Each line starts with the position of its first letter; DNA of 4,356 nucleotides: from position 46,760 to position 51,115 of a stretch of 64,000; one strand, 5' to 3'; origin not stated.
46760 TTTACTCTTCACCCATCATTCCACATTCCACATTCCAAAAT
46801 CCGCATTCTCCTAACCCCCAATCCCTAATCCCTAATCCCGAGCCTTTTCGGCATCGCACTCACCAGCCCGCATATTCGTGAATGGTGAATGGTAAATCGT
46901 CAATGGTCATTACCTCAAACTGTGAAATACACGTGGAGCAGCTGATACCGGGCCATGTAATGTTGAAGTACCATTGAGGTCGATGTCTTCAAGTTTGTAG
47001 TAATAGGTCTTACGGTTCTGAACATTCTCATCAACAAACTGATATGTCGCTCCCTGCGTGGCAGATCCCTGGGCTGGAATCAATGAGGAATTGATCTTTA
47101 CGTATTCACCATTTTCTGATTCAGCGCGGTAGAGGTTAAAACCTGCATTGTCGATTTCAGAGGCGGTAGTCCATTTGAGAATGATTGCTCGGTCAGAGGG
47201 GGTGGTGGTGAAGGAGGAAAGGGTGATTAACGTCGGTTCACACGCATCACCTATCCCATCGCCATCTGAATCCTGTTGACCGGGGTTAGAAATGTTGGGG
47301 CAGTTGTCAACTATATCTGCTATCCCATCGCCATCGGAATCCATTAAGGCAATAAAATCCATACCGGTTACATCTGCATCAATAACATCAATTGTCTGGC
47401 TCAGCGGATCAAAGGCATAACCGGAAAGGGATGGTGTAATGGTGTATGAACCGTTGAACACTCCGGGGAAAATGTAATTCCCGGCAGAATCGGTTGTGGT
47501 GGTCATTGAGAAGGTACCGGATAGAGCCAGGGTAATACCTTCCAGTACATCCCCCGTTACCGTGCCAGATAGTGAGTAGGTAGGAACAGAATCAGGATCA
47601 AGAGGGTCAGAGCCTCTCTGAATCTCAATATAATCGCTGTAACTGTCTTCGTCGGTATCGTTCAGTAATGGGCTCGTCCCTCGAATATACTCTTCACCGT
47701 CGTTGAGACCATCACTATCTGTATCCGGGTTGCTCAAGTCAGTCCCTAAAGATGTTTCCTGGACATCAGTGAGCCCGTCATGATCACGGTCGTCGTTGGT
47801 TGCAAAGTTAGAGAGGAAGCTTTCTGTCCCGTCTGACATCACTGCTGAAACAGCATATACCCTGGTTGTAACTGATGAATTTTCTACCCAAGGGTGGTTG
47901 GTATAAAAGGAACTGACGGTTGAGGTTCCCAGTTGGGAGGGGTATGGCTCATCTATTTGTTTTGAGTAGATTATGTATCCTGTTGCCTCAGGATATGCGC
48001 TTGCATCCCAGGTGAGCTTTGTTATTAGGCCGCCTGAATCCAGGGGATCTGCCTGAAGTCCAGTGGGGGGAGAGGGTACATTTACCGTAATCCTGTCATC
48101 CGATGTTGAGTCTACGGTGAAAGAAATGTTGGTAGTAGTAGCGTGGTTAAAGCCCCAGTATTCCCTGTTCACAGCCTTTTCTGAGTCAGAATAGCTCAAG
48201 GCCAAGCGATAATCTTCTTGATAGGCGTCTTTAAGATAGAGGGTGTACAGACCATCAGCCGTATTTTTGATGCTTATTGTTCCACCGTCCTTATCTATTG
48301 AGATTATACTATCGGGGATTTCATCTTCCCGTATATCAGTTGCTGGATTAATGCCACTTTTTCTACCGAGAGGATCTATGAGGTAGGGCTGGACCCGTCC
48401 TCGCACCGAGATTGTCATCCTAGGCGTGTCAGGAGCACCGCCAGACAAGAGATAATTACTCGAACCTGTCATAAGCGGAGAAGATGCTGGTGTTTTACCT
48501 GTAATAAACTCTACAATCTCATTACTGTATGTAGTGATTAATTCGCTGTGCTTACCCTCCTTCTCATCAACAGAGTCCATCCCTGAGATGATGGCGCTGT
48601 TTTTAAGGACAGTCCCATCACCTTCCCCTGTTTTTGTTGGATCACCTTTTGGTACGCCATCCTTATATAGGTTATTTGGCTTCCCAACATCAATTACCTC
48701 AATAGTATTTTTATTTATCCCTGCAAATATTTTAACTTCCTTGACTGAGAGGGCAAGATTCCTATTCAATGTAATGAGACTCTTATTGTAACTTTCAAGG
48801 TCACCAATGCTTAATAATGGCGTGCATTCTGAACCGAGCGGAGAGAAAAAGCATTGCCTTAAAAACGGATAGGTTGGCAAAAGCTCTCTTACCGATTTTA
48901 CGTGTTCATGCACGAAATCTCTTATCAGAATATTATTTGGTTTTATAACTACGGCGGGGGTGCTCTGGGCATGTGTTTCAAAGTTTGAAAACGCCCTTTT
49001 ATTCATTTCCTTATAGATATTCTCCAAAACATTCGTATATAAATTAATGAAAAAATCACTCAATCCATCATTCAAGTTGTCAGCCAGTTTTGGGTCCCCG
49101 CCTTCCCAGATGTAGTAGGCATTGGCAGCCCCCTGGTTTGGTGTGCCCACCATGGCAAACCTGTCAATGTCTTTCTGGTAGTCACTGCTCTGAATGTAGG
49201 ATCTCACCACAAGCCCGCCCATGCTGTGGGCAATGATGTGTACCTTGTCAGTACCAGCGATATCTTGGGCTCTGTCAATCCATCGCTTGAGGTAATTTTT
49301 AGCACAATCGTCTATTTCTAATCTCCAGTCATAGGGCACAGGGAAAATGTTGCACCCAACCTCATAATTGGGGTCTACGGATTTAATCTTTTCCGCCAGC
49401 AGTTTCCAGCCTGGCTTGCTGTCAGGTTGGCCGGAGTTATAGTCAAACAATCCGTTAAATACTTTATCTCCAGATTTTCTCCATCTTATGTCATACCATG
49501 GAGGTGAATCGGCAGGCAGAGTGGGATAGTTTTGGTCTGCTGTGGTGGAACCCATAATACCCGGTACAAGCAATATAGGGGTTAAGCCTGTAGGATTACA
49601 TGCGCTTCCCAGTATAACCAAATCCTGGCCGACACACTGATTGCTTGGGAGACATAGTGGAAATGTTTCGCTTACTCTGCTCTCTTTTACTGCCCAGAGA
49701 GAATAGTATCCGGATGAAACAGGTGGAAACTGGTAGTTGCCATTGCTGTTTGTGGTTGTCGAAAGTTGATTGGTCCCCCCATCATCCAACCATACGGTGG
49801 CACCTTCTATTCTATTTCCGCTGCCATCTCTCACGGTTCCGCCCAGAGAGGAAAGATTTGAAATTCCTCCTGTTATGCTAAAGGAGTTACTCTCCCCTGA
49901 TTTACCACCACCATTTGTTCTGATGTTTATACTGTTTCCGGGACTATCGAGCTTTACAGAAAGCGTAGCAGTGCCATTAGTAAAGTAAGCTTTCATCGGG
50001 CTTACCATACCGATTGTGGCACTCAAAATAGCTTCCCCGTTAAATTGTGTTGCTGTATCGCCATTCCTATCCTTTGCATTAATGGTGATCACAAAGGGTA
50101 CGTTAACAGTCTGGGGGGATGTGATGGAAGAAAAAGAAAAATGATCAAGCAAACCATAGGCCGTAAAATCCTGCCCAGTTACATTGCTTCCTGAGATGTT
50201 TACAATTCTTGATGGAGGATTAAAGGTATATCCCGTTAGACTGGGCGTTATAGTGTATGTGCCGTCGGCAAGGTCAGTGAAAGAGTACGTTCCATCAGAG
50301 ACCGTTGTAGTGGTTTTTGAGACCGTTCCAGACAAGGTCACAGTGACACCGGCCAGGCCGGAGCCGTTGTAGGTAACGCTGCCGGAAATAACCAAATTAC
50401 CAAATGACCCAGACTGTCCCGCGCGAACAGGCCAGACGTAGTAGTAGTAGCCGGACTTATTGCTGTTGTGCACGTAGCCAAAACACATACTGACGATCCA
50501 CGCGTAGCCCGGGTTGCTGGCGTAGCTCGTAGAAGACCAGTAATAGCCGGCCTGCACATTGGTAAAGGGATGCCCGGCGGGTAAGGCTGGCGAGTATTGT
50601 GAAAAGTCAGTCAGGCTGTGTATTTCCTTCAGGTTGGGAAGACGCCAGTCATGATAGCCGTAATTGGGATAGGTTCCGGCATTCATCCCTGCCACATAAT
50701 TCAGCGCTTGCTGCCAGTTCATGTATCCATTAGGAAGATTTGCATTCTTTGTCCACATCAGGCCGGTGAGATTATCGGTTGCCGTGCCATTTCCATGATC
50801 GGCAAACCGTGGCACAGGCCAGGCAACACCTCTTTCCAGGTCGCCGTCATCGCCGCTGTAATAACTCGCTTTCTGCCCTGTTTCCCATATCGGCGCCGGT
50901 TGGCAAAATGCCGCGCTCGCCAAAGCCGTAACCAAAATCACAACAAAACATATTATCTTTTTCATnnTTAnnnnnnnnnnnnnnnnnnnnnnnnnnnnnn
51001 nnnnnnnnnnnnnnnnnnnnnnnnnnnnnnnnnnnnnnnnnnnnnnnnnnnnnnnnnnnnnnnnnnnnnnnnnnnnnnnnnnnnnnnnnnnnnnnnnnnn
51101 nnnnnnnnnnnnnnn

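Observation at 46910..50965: DGR target is a 1351-aa secreted lipase-like multidomain protein with the variable region in its N-terminal domain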

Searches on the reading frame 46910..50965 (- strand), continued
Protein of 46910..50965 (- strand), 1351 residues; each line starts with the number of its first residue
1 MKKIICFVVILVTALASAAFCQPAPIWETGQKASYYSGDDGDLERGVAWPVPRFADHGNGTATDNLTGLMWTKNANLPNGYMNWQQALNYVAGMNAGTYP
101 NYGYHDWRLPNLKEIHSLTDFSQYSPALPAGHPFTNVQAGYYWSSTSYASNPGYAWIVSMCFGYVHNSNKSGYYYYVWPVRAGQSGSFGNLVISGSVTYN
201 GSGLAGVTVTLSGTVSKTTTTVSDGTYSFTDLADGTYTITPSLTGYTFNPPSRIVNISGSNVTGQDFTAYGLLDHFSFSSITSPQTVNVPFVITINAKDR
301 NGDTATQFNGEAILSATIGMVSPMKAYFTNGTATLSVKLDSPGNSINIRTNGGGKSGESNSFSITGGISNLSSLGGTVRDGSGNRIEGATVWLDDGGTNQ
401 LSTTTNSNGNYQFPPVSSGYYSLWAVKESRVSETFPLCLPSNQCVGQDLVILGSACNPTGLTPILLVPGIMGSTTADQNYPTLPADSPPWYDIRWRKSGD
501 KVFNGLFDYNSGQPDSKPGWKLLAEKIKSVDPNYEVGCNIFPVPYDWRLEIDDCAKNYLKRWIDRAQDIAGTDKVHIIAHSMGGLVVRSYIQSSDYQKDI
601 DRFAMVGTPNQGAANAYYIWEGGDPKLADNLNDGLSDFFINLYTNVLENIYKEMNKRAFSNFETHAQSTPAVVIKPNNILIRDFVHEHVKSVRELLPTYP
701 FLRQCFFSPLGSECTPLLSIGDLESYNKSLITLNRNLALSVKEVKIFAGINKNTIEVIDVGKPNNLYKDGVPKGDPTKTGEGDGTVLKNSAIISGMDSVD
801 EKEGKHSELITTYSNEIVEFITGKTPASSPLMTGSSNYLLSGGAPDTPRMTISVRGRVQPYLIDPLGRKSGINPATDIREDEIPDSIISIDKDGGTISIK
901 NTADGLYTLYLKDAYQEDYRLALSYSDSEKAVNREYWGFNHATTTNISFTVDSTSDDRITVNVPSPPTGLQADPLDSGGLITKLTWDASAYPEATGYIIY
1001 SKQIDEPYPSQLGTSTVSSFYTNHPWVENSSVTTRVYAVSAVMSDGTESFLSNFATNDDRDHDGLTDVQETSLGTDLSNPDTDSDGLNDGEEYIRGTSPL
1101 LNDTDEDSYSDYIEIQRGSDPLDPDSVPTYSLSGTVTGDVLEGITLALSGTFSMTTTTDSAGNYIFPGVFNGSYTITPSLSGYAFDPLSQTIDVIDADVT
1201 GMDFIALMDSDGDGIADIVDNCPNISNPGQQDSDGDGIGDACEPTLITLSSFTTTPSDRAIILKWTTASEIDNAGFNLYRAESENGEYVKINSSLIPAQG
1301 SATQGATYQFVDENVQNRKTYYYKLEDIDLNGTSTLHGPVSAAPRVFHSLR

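Call 15: find_encoding_contigs(protein=P0007, flank=10000, max_places=2)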
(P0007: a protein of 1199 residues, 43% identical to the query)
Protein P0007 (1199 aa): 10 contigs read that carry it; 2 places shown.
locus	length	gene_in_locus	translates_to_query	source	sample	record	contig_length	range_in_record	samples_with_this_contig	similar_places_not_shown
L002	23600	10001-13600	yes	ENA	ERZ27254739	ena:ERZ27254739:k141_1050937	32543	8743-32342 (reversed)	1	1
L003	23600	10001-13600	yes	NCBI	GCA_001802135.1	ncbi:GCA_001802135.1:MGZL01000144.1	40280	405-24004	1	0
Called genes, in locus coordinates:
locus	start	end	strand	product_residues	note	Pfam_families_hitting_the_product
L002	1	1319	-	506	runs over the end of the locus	?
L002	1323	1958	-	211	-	PF13689:DUF4154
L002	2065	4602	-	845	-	PF07715:Plug, PF00593:TonB_dep_Rec_b-barrel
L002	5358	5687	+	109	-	PF05534:HicB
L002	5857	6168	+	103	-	PF02586:SRAP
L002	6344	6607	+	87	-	PF01402:RHH_1, PF27535:RelB3_C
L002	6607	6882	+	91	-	PF05016:ParE_toxin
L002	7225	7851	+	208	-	PF07603:Lcl_C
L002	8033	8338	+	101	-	-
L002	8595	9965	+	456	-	PF00078:RVT_1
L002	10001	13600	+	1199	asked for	PF07603:Lcl_C, PF13620:CarboxypepD_reg, PF13715:CarbopepD_reg_2 (faint), PF17210:SdrD_B (weak), PF22904:NOMO1-like_2nd (weak), PF02450:LCAT, PF18884:TSP3_bac, PF18998:Flg_new_2 (weak), +3 more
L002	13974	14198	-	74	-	PF10047:DUF2281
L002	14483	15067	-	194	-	PF07589:PEP_exosort_dom (weak)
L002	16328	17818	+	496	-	PF00154:RecA_N (faint), PF03796:DnaB_C (faint), PF06745:ATPase, PF13481:AAA_25, PF23442:DUF7125 (weak), PF20720:nSTAND3 (weak), PF05625:PAXNEB (weak), PF06745:ATPase, +13 more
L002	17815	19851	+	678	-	PF00990:GGDEF, PF00563:EAL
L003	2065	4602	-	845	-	PF07715:Plug, PF00593:TonB_dep_Rec_b-barrel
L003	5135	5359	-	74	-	-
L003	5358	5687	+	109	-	PF05534:HicB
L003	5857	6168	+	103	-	PF02586:SRAP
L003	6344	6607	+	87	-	PF01402:RHH_1, PF27535:RelB3_C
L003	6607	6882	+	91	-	PF05016:ParE_toxin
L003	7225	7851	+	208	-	PF07603:Lcl_C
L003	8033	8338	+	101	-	-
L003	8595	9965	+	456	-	PF00078:RVT_1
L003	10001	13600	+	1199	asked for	PF07603:Lcl_C, PF13620:CarboxypepD_reg, PF13715:CarbopepD_reg_2 (faint), PF17210:SdrD_B (weak), PF22904:NOMO1-like_2nd (weak), PF02450:LCAT, PF18884:TSP3_bac, PF18998:Flg_new_2 (weak), +3 more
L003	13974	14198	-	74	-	PF10047:DUF2281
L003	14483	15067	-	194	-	PF07589:PEP_exosort_dom (weak)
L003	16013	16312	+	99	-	-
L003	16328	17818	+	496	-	PF00154:RecA_N (faint), PF03796:DnaB_C (faint), PF06745:ATPase, PF13481:AAA_25, PF23442:DUF7125 (weak), PF20720:nSTAND3 (weak), PF05625:PAXNEB (weak), PF06745:ATPase, +13 more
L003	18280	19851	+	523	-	PF00990:GGDEF, PF00563:EAL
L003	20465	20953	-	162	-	PF02915:Rubrerythrin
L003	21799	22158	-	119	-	-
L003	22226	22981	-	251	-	PF00121:TIM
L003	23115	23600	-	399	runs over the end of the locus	PF00162:PGK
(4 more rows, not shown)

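Call 16: find_encoding_contigs(protein=P0017, flank=10000, max_places=2)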
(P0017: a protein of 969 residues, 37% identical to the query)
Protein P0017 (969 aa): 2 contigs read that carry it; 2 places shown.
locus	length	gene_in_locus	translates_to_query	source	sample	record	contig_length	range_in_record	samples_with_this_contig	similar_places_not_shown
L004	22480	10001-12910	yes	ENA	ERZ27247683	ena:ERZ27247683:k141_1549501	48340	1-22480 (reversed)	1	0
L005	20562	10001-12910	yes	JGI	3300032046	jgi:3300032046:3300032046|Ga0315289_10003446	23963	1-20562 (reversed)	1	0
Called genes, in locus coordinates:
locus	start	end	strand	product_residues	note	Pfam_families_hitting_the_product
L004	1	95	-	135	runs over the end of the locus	PF09383:NIL, PF14697:Fer4_21, PF00037:Fer4 (weak), PF12837:Fer4_6 (weak), PF13237:Fer4_10, PF12838:Fer4_7, PF13187:Fer4_9, PF00037:Fer4 (weak), +4 more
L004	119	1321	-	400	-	PF01837:HcyBio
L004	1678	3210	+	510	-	PF01590:GAF, PF13185:GAF_2, PF13492:GAF_3, PF00211:Guanylate_cyc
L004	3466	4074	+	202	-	-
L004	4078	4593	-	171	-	-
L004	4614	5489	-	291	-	PF00781:DAGK_cat, PF19279:YegS_C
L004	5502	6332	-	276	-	PF00551:Formyl_trans_N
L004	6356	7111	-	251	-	PF02146:SIR2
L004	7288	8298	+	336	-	PF01336:tRNA_anti-codon, PF01966:HD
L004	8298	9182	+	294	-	PF00892:EamA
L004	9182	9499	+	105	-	PF05168:HEPN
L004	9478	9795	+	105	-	PF01909:NTP_transf_2, PF18765:Polbeta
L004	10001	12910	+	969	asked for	PF07603:Lcl_C, PF13620:CarboxypepD_reg, PF07819:PGAP1 (faint), PF02089:Palm_thioest (weak), PF02450:LCAT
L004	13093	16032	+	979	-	PF18884:TSP3_bac, PF13620:CarboxypepD_reg, PF13620:CarboxypepD_reg, PF07603:Lcl_C, PF13620:CarboxypepD_reg, PF17210:SdrD_B, PF22904:NOMO1-like_2nd, PF13004:BACON, +13 more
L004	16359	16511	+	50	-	-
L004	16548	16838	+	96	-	-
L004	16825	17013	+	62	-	-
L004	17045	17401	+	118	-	PF00892:EamA, PF00893:Multi_Drug_Res (weak), PF03151:TPT (weak), PF10639:TMEM234 (weak)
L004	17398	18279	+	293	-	PF01040:UbiA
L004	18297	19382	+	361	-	PF04015:DUF362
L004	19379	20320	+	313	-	PF06293:Kdo, PF00069:Pkinase (faint)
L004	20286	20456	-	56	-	PF03966:Trm112p, PF17915:zf_Rg (weak)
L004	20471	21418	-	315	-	PF01073:3Beta_HSD, PF01370:Epimerase, PF02719:Polysacc_synt_2, PF04321:RmlD_sub_bind, PF07993:NAD_binding_4 (weak), PF13460:NAD_binding_10 (weak), PF16363:GDP_Man_Dehyd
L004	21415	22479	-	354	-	?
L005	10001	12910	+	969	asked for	PF07603:Lcl_C, PF13620:CarboxypepD_reg, PF07819:PGAP1 (faint), PF02089:Palm_thioest (weak), PF02450:LCAT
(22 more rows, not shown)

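Call 26: find_encoding_contigs(protein=P0002, flank=10000, max_places=4)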
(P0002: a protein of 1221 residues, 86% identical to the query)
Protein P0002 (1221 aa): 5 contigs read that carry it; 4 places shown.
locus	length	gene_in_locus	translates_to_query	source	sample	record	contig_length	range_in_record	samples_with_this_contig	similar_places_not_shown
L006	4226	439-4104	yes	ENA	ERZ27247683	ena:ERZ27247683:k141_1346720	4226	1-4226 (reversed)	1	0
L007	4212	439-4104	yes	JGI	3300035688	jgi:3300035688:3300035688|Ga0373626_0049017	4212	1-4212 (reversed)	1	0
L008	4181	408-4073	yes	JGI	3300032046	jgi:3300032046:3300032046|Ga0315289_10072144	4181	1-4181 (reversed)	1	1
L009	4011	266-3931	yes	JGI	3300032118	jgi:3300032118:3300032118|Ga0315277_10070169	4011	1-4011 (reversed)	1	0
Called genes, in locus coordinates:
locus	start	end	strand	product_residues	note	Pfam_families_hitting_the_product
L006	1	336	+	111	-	?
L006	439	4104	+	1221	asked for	PF07603:Lcl_C, PF13620:CarboxypepD_reg, PF17210:SdrD_B (weak), PF22904:NOMO1-like_2nd, PF13715:CarbopepD_reg_2 (weak), PF13620:CarboxypepD_reg, PF02089:Palm_thioest (weak), PF02450:LCAT, +3 more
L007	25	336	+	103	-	PF05635:23S_rRNA_IVP, PF22296:bAvd (weak)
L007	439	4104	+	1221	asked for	PF07603:Lcl_C, PF13620:CarboxypepD_reg, PF17210:SdrD_B (weak), PF22904:NOMO1-like_2nd, PF13715:CarbopepD_reg_2 (weak), PF13620:CarboxypepD_reg, PF02089:Palm_thioest (weak), PF02450:LCAT, +3 more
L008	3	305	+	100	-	?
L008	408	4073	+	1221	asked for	PF07603:Lcl_C, PF13620:CarboxypepD_reg, PF17210:SdrD_B (weak), PF22904:NOMO1-like_2nd, PF13715:CarbopepD_reg_2 (weak), PF13620:CarboxypepD_reg, PF02089:Palm_thioest (weak), PF02450:LCAT, +3 more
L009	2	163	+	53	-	?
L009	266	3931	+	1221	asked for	PF07603:Lcl_C, PF13620:CarboxypepD_reg, PF17210:SdrD_B (weak), PF22904:NOMO1-like_2nd, PF13715:CarbopepD_reg_2 (weak), PF13620:CarboxypepD_reg, PF02089:Palm_thioest (weak), PF02450:LCAT, +3 more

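Call 56: search_protein_families(library=ncbifam, proteins=[window:46910-50965:-], max_evalue=0.01)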
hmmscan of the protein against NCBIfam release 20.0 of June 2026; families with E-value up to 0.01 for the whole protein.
window:46910-50965:- (1351 aa): 7 families
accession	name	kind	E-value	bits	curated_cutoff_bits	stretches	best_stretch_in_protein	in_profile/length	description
NF052345.1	S_layer_anammox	exception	8.6e-12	43.3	1400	3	193-308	1315-1435/1596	Kustd1514 family S-layer glycoprotein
NF045500.1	Omp28_seleno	equivalog_domain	5.9e-10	39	200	1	1208-1244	273-309/377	Omp28-related selenoprotein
NF047638.1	throspo3_MtsC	equivalog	1.4e-09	37.3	350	1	1209-1243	66-100/428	cell-cell cohesion MYXO-CTERM protein MtsC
NF047639.1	throspo3_MtsD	equivalog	4.7e-05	21.7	800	1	1207-1243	390-427/651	cell-cell cohesion protein MtsD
NF050060.1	e_nPHAscl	equivalog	0.00026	20.2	450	1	556-612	119-175/345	extracellular native short-chain-length polyhydroxyalkanoate depolymerase PhaZ7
NF033765.2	gliding_CglD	equivalog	0.00031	18.6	400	1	1055-1092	262-299/1124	adventurous gliding motility lipoprotein CglD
NF047850.1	Lsa25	exception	0.00039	20.3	260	0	102-151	128-173/207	surface adhesin Lsa25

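Call 84: find_encoding_contigs(protein=P0049, flank=6000, max_places=1)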
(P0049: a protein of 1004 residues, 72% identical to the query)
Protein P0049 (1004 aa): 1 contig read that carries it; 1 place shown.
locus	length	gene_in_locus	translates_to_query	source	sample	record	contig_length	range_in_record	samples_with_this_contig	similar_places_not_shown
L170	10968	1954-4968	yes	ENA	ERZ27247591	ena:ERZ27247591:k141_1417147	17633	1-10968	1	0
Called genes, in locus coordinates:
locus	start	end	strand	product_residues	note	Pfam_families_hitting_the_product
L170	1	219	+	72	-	?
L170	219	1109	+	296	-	PF00892:EamA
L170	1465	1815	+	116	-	-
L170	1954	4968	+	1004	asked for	PF07603:Lcl_C, PF00151:Lipase (weak), PF02412:TSP_3 (faint)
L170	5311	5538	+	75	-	PF04255:DUF433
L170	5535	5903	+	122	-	PF18480:DUF5615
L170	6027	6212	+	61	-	-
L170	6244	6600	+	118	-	PF00892:EamA, PF00893:Multi_Drug_Res (weak), PF10639:TMEM234 (weak)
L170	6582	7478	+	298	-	PF01040:UbiA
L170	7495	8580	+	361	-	PF04015:DUF362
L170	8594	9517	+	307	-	PF06293:Kdo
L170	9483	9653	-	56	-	PF03966:Trm112p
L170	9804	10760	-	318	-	PF01073:3Beta_HSD, PF01370:Epimerase, PF02719:Polysacc_synt_2, PF04321:RmlD_sub_bind, PF07993:NAD_binding_4 (faint), PF13460:NAD_binding_10 (weak), PF16363:GDP_Man_Dehyd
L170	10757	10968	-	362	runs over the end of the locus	PF01075:Glyco_transf_9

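Call 85: find_encoding_contigs(protein=P0103, flank=6000, max_places=1)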
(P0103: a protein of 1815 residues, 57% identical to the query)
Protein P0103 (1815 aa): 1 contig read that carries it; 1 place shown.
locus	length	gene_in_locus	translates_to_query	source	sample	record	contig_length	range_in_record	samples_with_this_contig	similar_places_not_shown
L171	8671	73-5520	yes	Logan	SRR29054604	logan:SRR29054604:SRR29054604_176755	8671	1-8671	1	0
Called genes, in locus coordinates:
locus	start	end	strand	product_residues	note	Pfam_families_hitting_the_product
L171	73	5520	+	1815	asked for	PF07603:Lcl_C, PF07603:Lcl_C, PF13620:CarboxypepD_reg, PF20148:DUF6531, PF25023:TEN_YD-shell, PF05593:RHS_repeat, PF25023:TEN_YD-shell, PF05593:RHS_repeat, +11 more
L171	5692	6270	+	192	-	-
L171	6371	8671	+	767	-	?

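Call 86: find_encoding_contigs(protein=P0048, flank=6000, max_places=1)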
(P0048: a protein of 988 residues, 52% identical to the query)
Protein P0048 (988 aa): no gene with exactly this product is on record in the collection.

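Call 87: find_encoding_contigs(protein=P0032, flank=6000, max_places=1)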
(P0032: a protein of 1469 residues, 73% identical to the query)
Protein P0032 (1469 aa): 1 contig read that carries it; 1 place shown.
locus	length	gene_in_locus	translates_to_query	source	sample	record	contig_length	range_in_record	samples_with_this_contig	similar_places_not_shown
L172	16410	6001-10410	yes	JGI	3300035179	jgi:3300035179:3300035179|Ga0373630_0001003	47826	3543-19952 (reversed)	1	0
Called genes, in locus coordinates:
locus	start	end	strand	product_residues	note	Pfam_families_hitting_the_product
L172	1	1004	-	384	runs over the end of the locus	PF04015:DUF362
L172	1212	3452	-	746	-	PF02730:AFOR_N, PF01314:AFOR_C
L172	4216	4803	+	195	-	PF07603:Lcl_C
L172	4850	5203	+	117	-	PF22296:bAvd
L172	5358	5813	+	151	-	PF07603:Lcl_C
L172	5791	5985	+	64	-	-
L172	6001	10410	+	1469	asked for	PF07603:Lcl_C, PF13620:CarboxypepD_reg, PF13715:CarbopepD_reg_2 (weak), PF07705:CARDB, PF13620:CarboxypepD_reg (weak), PF22904:NOMO1-like_2nd (weak), PF17210:SdrD_B (weak)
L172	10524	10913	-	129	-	PF01850:PIN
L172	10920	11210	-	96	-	-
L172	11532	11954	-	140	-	PF20797:HepT-like_2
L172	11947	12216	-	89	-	PF18765:Polbeta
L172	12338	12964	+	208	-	PF02525:Flavodoxin_2, PF03358:FMN_red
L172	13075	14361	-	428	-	PF00890:FAD_binding_2 (weak), PF01266:DAO (faint), PF01494:FAD_binding_3 (weak), PF03486:HI0933_like, PF07992:Pyr_redox_2, PF12831:FAD_oxidored (weak), PF01494:FAD_binding_3 (weak)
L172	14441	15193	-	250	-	PF01218:Coprogen_oxidas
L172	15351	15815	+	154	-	PF04073:tRNA_edit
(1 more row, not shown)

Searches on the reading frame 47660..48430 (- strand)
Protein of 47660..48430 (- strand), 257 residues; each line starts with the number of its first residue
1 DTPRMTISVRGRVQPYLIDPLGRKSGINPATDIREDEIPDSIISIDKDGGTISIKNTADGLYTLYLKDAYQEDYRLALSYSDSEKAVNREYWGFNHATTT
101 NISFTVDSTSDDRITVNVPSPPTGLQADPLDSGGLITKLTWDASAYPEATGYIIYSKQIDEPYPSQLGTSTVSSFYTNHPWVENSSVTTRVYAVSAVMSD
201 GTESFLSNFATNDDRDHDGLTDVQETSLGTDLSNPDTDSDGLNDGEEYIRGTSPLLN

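Call 57: search_protein_families(library=pfam, proteins=[window:47660-48430:-], max_evalue=1)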
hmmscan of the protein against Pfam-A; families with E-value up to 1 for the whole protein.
window:47660-48430:- (257 aa): 1 family
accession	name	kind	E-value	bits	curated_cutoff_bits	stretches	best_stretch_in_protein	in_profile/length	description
PF18884.5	TSP3_bac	-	0.014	15.6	25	2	236-254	1-19/22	Bacterial TSP3 repeat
